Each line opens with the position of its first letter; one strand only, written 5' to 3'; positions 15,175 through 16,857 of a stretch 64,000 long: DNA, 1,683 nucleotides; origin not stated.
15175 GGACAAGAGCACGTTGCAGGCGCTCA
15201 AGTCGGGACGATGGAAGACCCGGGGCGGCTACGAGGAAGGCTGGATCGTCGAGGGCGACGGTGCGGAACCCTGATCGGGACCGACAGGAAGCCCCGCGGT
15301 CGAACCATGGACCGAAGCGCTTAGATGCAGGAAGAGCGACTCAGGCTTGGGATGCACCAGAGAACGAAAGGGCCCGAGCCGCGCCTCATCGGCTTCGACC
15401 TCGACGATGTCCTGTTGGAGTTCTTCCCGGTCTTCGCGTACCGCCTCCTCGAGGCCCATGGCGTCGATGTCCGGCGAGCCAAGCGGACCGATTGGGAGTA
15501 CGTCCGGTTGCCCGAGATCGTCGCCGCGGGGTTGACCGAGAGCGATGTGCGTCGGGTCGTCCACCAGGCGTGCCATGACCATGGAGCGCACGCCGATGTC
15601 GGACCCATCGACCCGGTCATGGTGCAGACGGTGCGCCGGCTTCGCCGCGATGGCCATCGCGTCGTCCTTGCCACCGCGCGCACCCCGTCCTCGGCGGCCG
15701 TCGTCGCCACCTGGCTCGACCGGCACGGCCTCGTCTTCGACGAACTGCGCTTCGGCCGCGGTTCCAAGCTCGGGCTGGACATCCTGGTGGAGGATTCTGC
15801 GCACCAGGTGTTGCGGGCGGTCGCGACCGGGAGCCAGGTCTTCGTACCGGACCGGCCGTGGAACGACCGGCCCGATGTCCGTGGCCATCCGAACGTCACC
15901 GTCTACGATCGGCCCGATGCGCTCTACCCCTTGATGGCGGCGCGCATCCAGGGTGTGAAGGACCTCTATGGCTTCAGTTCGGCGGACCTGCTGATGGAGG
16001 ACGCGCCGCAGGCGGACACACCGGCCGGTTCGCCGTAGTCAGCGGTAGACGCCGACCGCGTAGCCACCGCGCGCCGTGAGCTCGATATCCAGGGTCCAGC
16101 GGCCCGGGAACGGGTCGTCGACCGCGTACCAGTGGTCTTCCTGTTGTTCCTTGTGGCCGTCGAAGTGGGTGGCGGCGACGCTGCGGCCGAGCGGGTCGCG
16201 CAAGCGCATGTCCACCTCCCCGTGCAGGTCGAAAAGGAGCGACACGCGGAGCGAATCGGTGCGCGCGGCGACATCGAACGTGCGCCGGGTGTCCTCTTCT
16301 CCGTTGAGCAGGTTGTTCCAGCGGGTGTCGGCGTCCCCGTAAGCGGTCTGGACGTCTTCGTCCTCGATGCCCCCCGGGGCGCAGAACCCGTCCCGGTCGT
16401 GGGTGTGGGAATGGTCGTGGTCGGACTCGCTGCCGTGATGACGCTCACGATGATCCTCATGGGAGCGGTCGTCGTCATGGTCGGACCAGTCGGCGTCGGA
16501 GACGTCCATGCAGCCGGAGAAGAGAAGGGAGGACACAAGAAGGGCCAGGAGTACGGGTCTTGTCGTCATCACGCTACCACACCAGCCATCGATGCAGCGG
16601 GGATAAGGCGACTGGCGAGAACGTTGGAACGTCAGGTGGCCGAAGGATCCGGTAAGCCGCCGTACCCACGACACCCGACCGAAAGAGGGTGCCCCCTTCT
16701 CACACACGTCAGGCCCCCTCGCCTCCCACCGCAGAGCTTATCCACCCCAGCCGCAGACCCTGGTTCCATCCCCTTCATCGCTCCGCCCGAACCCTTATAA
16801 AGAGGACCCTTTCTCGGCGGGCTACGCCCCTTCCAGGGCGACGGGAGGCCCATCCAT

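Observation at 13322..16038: nadE operon ending in an NDT-MazG fusion and a HAD nucleotidase: possible nucleotide-stripping cascade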

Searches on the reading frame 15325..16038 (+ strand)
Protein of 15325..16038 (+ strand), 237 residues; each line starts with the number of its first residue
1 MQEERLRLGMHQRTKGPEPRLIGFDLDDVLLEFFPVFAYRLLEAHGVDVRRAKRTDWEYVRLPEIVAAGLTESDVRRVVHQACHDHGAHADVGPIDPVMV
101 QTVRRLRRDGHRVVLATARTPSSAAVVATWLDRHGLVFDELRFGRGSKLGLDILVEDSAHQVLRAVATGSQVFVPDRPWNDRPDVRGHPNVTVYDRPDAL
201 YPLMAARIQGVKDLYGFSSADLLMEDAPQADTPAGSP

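Call 6: search_protein_families(library=pfam, proteins=[window:15325-16038:+], max_evalue=0.1)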
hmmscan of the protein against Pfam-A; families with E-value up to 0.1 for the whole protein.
window:15325-16038:+ (237 aa): 5 families
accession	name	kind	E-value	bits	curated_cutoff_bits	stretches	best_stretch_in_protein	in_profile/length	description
PF06941.18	NT5C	-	9.2e-07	29.3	24.8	1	21-167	3-145/180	5' nucleotidase, deoxy (Pyrimidine), cytosolic type C protein (NT5C)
PF00702.32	Hydrolase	-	0.0037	18.1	26.4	1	20-129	2-133/191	haloacid dehalogenase-like hydrolase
PF12710.13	HAD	-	0.012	16.5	27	1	50-141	45-127/189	haloacid dehalogenase-like hydrolase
PF24694.1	LNS2_PITM1-3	-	0.014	15.9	27.7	1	96-147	23-74/124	PITM 1-3, LNS2 domain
PF08282.18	Hydrolase_3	-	0.075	13.2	20.9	1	95-128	16-49/255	haloacid dehalogenase-like hydrolase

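Call 7: search_protein_families(library=ncbifam, proteins=[window:15325-16038:+], max_evalue=0.1)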
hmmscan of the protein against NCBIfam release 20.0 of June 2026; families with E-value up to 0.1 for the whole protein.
window:15325-16038:+ (237 aa): 2 families
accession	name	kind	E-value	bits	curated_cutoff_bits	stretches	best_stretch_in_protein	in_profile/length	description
NF046079.1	HAD_phos_BT0820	equivalog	0.054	13.8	165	1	91-138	18-65/137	BT0820 family HAD-type phosphatase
TIGR00099.1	Cof-subfamily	subfamily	0.056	13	137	1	95-123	17-45/256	Cof-type HAD-IIB family hydrolase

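Call 52: search_protein_families(library=padloc, proteins=[window:15325-16038:+], max_evalue=0.01)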
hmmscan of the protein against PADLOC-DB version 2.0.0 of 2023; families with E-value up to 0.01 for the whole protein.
window:15325-16038:+ (237 aa): 0 families

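Call 53: search_protein_families(library=phrogs, proteins=[window:15325-16038:+], max_evalue=0.001)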
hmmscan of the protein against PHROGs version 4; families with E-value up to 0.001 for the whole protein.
window:15325-16038:+ (237 aa): 3 families
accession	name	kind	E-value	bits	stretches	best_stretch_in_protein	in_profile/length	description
phrog_415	-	other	1.7e-08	35.4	1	9-141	10-111/218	polynucleotide kinase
phrog_1238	-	moron, auxiliary metabolic gene and host takeover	5.6e-08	33.6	1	85-161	35-118/155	phosphoheptose isomerase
phrog_420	-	unknown function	3.9e-07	30.8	1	18-195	12-194/267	unknown function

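Call 63: search_solved_structures(query=window:15325-16038:+, max_evalue=1, show_alignments=2)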
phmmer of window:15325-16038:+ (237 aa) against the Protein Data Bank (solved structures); distinct sequences matched with E-value up to 1: 1.
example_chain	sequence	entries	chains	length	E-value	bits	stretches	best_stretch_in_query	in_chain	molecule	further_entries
7nm7_AAA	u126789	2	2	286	0.61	12.8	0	100-169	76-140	Antimycin pathway standalone ketoreductase enzyme, AntM | Antimycin pathway standalone ketoreductase, AntM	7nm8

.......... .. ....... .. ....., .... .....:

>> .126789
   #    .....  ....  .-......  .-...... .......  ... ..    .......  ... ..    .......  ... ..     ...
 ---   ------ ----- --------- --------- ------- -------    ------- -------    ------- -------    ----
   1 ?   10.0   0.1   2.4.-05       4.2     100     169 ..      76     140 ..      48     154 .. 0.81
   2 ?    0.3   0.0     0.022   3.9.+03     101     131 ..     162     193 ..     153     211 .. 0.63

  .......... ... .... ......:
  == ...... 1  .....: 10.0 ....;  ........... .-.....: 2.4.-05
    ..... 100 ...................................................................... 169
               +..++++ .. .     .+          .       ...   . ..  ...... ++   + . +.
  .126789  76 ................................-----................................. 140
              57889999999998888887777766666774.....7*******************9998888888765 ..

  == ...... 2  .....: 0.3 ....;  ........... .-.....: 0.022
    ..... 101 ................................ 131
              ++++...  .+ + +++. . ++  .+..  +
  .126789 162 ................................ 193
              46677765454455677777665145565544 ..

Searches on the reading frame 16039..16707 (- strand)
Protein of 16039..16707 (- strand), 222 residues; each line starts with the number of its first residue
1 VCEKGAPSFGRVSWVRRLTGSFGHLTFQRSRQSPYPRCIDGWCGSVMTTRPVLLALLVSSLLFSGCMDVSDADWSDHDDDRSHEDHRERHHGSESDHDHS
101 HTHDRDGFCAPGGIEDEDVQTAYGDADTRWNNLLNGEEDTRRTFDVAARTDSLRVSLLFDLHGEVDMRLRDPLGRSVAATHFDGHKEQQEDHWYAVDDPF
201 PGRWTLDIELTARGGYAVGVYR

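Call 6: search_protein_families(library=pfam, proteins=[window:16039-16707:-], max_evalue=0.1)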
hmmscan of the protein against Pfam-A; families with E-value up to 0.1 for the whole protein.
window:16039-16707:- (222 aa): 0 families

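Call 7: search_protein_families(library=ncbifam, proteins=[window:16039-16707:-], max_evalue=0.1)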
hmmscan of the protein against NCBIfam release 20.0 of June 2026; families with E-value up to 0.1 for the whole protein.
window:16039-16707:- (222 aa): 1 family
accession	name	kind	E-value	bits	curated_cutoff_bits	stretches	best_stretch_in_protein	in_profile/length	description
NF007454.0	PRK10019.1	subfamily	0.0018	17.6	195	1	74-146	116-176/283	nickel/cobalt efflux transporter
